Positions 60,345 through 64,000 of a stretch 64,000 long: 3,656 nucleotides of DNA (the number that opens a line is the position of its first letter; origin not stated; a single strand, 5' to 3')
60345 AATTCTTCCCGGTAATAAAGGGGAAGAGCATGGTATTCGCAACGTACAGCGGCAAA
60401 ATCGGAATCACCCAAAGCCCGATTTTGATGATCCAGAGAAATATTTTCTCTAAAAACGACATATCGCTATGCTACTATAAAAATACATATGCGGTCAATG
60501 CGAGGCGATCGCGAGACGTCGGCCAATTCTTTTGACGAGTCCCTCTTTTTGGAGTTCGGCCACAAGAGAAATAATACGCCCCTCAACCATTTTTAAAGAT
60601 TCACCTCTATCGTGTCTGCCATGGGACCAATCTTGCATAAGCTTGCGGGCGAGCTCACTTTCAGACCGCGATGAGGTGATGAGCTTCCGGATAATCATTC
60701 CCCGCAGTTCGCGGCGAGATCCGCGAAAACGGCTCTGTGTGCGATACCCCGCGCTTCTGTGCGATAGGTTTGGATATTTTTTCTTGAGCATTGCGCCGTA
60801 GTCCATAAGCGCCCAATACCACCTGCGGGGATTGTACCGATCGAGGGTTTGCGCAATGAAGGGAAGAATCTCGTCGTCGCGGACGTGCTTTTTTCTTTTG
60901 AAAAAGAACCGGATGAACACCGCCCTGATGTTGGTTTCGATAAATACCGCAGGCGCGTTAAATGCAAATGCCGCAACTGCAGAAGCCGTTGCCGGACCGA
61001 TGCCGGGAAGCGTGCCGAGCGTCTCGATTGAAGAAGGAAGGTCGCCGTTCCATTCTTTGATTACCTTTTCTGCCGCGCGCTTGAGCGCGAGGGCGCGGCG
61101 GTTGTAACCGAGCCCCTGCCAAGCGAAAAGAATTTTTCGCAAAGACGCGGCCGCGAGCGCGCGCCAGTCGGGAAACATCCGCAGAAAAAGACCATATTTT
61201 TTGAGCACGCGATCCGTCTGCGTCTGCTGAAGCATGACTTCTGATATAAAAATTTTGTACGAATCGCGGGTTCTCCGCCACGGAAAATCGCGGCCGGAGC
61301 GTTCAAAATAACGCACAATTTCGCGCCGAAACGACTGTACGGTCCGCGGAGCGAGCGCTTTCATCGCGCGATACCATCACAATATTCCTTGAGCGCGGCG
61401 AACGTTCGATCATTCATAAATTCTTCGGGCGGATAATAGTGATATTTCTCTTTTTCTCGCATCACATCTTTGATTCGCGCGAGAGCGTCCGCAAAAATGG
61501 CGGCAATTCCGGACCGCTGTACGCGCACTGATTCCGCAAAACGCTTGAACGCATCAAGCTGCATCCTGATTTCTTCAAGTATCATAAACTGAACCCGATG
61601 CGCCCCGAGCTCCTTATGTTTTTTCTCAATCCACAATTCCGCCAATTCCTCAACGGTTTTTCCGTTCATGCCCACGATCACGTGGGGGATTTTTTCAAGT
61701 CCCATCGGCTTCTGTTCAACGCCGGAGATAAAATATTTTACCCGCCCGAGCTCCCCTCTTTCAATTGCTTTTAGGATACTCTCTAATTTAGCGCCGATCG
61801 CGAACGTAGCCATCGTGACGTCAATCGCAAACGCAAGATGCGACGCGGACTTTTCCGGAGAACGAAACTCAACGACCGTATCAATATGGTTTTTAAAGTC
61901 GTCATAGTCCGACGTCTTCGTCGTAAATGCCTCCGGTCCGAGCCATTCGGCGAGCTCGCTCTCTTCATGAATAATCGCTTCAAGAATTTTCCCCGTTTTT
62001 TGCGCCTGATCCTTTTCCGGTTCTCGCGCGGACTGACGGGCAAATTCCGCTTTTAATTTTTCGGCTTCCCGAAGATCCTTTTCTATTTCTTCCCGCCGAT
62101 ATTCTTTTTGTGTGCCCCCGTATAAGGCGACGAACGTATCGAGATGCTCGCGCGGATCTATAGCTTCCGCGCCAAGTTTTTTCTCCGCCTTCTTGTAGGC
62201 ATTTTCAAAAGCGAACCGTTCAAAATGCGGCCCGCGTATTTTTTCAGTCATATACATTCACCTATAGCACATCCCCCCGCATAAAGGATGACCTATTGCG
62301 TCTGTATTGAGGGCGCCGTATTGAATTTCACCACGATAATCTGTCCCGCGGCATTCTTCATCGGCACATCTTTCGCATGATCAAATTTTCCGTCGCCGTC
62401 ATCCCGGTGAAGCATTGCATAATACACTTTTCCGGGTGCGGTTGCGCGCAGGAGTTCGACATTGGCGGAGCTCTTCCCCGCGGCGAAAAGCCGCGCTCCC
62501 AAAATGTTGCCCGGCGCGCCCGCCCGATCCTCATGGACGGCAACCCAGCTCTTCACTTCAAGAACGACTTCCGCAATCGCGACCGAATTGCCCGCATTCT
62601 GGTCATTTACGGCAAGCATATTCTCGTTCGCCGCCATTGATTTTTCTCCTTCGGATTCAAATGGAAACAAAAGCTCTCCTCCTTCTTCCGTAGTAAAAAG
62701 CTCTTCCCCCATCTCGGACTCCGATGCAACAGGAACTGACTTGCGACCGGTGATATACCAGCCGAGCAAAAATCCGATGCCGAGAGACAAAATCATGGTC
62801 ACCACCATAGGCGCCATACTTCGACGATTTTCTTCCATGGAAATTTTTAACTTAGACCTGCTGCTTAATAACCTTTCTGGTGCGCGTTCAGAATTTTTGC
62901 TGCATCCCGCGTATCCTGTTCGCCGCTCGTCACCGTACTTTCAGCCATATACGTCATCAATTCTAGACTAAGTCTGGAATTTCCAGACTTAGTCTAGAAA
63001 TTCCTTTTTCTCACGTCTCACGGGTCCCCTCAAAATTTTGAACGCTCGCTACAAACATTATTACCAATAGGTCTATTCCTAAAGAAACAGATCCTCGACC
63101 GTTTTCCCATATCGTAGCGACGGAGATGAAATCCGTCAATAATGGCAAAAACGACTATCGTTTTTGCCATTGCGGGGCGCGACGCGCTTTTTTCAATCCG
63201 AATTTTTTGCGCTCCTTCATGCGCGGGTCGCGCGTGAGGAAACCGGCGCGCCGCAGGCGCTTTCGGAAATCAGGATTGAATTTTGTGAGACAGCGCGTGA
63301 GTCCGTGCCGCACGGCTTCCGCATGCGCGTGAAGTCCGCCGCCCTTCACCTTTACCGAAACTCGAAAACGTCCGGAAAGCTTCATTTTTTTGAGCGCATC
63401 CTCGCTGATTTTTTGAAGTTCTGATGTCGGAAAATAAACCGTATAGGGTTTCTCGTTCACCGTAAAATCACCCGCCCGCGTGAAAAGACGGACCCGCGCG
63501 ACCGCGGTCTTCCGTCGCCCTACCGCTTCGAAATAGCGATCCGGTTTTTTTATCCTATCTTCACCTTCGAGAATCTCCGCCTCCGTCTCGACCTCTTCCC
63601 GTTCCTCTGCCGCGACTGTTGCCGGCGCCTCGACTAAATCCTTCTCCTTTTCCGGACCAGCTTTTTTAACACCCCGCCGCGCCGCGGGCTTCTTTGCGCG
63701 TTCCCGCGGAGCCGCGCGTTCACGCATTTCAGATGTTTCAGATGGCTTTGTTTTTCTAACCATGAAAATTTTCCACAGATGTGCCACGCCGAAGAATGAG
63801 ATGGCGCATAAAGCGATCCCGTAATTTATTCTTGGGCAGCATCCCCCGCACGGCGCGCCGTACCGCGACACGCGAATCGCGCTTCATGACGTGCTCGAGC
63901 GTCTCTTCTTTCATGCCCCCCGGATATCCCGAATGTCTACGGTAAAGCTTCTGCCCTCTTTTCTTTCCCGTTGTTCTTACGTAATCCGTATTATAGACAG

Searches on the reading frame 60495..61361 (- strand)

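Call 81: search_protein_families(library=pfam, proteins=[window:60495-61361:-], max_evalue=0.00001)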
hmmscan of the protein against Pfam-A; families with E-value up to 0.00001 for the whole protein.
window:60495-61361:- (288 aa): 2 families
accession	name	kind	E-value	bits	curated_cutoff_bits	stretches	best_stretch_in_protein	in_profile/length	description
PF00730.31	HhH-GPD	-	2.9e-11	44.1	26.2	1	39-158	1-92/108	HhH-GPD superfamily base excision DNA repair protein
PF00633.29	HHH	-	4e-06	26.8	24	1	105-132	3-30/30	Helix-hairpin-helix motif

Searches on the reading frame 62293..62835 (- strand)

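Call 81: search_protein_families(library=pfam, proteins=[window:62293-62835:-], max_evalue=0.00001)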
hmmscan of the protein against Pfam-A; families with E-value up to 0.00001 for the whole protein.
window:62293-62835:- (180 aa): 1 family
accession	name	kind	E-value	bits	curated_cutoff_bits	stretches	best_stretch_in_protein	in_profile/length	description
PF23951.1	DUF7282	-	2.2e-12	47.6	27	1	73-169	2-107/112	Domain of unknown function (DUF7282)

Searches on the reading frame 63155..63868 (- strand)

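Call 81: search_protein_families(library=pfam, proteins=[window:63155-63868:-], max_evalue=0.00001)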
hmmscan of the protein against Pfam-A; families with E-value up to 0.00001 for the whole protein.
window:63155-63868:- (237 aa): 1 family
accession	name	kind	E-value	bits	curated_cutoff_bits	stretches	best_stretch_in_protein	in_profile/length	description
PF00380.25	Ribosomal_S9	-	9.5e-40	136.3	22.5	1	117-237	1-121/121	Ribosomal protein S9/S16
